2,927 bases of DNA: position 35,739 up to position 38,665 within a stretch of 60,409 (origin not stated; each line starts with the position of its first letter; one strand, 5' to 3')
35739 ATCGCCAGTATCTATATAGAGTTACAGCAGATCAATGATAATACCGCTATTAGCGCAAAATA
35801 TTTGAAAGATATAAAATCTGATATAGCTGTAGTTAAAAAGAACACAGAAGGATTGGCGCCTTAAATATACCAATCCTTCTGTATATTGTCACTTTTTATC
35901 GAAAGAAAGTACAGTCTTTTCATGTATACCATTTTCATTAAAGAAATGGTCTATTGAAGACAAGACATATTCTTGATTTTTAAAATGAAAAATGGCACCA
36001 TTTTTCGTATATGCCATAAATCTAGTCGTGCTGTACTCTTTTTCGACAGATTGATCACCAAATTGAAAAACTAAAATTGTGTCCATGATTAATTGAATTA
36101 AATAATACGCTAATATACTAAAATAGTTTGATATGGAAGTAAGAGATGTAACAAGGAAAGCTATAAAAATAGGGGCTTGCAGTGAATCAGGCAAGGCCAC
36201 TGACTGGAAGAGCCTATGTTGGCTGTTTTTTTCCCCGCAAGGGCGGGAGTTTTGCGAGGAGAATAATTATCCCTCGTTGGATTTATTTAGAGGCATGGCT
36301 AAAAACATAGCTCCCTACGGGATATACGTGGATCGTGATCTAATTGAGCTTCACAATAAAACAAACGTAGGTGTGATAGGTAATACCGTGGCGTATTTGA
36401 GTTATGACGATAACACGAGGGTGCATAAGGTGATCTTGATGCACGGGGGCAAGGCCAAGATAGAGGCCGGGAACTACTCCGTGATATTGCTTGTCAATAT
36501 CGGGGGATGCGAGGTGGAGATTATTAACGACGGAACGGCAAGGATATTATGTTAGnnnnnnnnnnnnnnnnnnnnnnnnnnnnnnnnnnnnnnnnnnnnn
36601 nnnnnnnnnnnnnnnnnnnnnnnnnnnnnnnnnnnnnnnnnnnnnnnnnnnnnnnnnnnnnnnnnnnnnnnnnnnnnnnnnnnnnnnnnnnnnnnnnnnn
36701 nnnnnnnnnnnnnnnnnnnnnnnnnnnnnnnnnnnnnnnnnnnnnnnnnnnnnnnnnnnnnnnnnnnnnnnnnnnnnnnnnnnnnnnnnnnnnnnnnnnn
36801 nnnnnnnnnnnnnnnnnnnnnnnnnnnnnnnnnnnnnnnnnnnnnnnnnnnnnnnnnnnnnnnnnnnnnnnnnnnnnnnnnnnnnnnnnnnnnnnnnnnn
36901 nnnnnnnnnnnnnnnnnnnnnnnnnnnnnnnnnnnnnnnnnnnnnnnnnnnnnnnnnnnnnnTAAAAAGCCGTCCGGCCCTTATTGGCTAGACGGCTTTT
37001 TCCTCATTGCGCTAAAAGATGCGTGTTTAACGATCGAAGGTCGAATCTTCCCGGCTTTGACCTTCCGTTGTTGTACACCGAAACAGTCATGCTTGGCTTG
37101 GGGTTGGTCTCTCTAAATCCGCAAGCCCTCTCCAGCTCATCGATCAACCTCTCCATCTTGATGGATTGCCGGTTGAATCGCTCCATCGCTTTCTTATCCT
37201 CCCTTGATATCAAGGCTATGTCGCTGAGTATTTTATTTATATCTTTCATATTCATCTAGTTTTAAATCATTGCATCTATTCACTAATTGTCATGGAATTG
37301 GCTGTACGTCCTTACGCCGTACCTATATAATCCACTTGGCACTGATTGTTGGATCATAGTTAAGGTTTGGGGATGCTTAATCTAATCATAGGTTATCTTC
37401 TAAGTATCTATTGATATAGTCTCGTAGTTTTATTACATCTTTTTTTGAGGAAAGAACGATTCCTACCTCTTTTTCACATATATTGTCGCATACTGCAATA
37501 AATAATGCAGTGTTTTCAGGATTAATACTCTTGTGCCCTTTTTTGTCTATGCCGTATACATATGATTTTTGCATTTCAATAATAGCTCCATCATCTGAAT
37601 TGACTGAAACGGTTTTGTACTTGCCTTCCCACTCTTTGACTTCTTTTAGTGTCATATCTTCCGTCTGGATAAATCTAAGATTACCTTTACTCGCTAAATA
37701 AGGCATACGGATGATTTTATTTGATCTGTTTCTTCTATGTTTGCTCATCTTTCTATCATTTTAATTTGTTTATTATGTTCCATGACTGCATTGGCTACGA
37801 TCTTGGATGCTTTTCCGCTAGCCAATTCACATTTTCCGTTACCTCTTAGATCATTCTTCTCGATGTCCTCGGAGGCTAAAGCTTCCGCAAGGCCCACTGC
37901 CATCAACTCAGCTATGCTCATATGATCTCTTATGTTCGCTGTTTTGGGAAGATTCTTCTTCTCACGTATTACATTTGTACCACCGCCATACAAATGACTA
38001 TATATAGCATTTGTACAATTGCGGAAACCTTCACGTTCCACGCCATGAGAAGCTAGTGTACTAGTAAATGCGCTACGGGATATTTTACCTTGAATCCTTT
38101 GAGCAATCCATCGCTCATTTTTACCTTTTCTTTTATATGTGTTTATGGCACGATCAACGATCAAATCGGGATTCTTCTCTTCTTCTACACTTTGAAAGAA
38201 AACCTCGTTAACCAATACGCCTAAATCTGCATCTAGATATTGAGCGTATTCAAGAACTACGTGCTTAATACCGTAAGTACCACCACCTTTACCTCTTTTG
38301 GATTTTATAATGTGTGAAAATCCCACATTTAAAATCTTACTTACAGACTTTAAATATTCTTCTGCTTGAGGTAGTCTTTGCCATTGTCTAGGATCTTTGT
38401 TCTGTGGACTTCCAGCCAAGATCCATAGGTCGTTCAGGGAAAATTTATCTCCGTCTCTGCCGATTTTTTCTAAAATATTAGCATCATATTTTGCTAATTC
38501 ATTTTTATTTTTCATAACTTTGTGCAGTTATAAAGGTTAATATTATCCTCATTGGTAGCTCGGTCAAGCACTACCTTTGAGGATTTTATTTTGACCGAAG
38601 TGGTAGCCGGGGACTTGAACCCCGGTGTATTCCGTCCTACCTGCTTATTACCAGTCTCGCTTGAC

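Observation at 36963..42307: A 5.3-kb mixed-orientation accessory island splits the tail module between the distal tail gene and the 1637-aa tail protein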

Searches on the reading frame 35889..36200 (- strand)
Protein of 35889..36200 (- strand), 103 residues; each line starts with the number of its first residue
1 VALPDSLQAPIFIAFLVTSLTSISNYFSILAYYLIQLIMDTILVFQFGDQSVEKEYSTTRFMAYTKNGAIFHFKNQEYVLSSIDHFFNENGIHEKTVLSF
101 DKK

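Call 5: search_protein_families(library=pfam, proteins=[window:35889-36200:-], max_evalue=0.1)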
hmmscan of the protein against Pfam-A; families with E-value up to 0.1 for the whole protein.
window:35889-36200:- (103 aa): 1 family
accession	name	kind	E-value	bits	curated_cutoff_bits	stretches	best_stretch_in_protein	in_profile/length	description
PF08321.18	PPP5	-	0.044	14.4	23.5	1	49-98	33-75/93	PPP5 TPR repeat region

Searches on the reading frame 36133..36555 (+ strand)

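Call 5: search_protein_families(library=pfam, proteins=[window:36133-36555:+], max_evalue=0.1)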
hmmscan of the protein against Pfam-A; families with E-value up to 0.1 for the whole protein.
window:36133-36555:+ (140 aa): 0 families

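Call 13: search_protein_families(library=phrogs, proteins=[window:36133-36555:+], max_evalue=0.01)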
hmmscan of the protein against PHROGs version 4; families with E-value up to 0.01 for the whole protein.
window:36133-36555:+ (140 aa): 2 families
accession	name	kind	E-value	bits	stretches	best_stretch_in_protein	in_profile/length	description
phrog_10156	-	unknown function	4.7e-22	79.4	1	3-139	7-144/167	-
phrog_23241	-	unknown function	0.0054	18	1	79-120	2-42/52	-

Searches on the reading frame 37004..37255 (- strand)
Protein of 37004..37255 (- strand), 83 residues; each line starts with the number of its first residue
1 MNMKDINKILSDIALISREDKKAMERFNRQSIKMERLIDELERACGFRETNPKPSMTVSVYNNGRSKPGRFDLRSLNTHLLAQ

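Call 4: search_protein_families(library=pfam, proteins=[window:37004-37255:-], max_evalue=0.1)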
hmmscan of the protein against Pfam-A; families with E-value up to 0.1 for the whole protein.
window:37004-37255:- (83 aa): 1 family
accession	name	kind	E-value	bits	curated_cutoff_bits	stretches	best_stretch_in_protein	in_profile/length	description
PF25181.1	Phage_Bbp19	-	0.041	14.2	25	1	35-65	11-41/61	Bbp19-like phage protein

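Call 13: search_protein_families(library=phrogs, proteins=[window:37004-37255:-], max_evalue=0.01)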
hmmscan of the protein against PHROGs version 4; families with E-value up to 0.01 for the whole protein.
window:37004-37255:- (83 aa): 0 families

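Call 24: search_protein_families(library=padloc, proteins=[window:37004-37255:-], max_evalue=0.01)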
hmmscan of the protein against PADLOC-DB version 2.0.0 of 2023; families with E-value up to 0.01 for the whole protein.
window:37004-37255:- (83 aa): 0 families

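Call 51: search_protein_families(library=ncbifam, proteins=[window:37004-37255:-], max_evalue=0.01)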
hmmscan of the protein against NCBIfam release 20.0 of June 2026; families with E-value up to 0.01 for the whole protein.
window:37004-37255:- (83 aa): 0 families

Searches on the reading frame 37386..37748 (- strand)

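Call 4: search_protein_families(library=pfam, proteins=[window:37386-37748:-], max_evalue=0.1)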
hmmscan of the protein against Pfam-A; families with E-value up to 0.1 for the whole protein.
window:37386-37748:- (120 aa): 0 families

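Call 13: search_protein_families(library=phrogs, proteins=[window:37386-37748:-], max_evalue=0.01)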
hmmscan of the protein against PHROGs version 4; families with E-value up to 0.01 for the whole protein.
window:37386-37748:- (120 aa): 0 families

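Call 24: search_protein_families(library=padloc, proteins=[window:37386-37748:-], max_evalue=0.01)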
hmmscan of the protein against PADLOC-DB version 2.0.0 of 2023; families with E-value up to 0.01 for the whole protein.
window:37386-37748:- (120 aa): 0 families

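Call 51: search_protein_families(library=ncbifam, proteins=[window:37386-37748:-], max_evalue=0.01)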
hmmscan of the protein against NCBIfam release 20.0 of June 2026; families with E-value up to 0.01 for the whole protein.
window:37386-37748:- (120 aa): 1 family
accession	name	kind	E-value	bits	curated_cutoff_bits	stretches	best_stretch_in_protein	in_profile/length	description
NF058638.1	AlkPhosPhoDBac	equivalog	0.0095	14.2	1000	0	38-81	499-542/574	alkaline phosphatase PhoD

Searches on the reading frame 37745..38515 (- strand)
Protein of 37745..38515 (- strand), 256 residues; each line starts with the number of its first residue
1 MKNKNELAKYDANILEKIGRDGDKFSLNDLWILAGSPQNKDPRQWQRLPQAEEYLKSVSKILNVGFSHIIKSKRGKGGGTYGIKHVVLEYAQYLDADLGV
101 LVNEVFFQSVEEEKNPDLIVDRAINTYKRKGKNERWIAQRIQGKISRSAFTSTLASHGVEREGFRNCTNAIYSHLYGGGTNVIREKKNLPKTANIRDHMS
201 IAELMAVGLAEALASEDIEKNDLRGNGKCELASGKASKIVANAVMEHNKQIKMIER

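Call 4: search_protein_families(library=pfam, proteins=[window:37745-38515:-], max_evalue=0.1)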
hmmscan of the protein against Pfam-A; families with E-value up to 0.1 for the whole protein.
window:37745-38515:- (256 aa): 2 families
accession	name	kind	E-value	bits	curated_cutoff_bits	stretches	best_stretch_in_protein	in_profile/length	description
PF04383.19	KilA-N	-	1.1e-09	38.6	23.8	1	22-106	15-101/107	KilA-N domain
PF19911.4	DUF6384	-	0.097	12.2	25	0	98-144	257-304/308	Family of unknown function (DUF6384)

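Call 13: search_protein_families(library=phrogs, proteins=[window:37745-38515:-], max_evalue=0.01)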
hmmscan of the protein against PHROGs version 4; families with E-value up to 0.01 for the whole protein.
window:37745-38515:- (256 aa): 8 families
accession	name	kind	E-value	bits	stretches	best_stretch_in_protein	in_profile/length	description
phrog_129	-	transcription regulation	3.6e-20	74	1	25-115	21-114/273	transcriptional regulator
phrog_15286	-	unknown function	7e-14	52.5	1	109-243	114-248/274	-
phrog_2812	-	unknown function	3.5e-11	44.1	1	22-106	17-101/288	-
phrog_2657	-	transcription regulation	4.9e-08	33.6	1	124-220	107-208/243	transcriptional regulator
phrog_8036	-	unknown function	7.7e-08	33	1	124-246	129-252/290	-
phrog_1136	-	unknown function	7.2e-05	23.6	1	37-106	30-100/244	-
phrog_10441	-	unknown function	0.0055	18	1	71-112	9-50/126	-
phrog_18199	-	unknown function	0.0081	16.8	0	24-60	19-55/68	-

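Call 24: search_protein_families(library=padloc, proteins=[window:37745-38515:-], max_evalue=0.01)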
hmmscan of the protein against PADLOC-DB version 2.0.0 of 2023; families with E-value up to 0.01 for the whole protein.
window:37745-38515:- (256 aa): 5 families
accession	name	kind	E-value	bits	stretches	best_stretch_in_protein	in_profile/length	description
PDLC04920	PDC-S13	-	9.3e-24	82.2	1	108-250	113-255/286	-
PDLC04919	PDC-S13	-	2.3e-11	41.4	1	129-245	126-243/281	-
PDLC04962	PDC-S22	-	2.8e-07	27.9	1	54-225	84-247/281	-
PDLC03083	Specificity_I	-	1e-05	21.9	1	138-240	133-237/717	Type I specificity subunit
PDLC04918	PDC-S13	-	0.00011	20.4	1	164-233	96-166/214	-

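Call 51: search_protein_families(library=ncbifam, proteins=[window:37745-38515:-], max_evalue=0.01)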
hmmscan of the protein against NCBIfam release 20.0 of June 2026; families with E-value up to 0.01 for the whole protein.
window:37745-38515:- (256 aa): 2 families
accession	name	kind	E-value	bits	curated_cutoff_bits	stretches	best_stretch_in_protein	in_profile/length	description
NF008573.0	PRK11525.1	equivalog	2.4e-08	33.7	242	1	130-231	132-235/288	DNA damage-inducible protein D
NF033622.1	repair_DdrC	equivalog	3.7e-07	29.7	150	1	129-228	110-206/223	DNA damage response protein DdrC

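Call 52: search_solved_structures(query=window:37745-38512:-, max_evalue=1)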
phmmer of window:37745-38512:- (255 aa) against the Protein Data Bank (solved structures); distinct sequences matched with E-value up to 1: 5.
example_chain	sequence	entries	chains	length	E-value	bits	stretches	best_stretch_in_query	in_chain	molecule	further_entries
8u0g_A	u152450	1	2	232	0.0025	20.6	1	132-227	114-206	DNA damage response protein C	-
7qvb_A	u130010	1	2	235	0.0025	20.5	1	132-227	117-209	DNA damage response protein C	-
7udi_A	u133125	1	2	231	0.0029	20.4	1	132-227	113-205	DNA damage response protein DdrC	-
8zym_D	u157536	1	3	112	0.34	13.6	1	132-181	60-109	antibody light chain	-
6xkr_L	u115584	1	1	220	0.5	13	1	133-182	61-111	Sasanlimab Fab Light chain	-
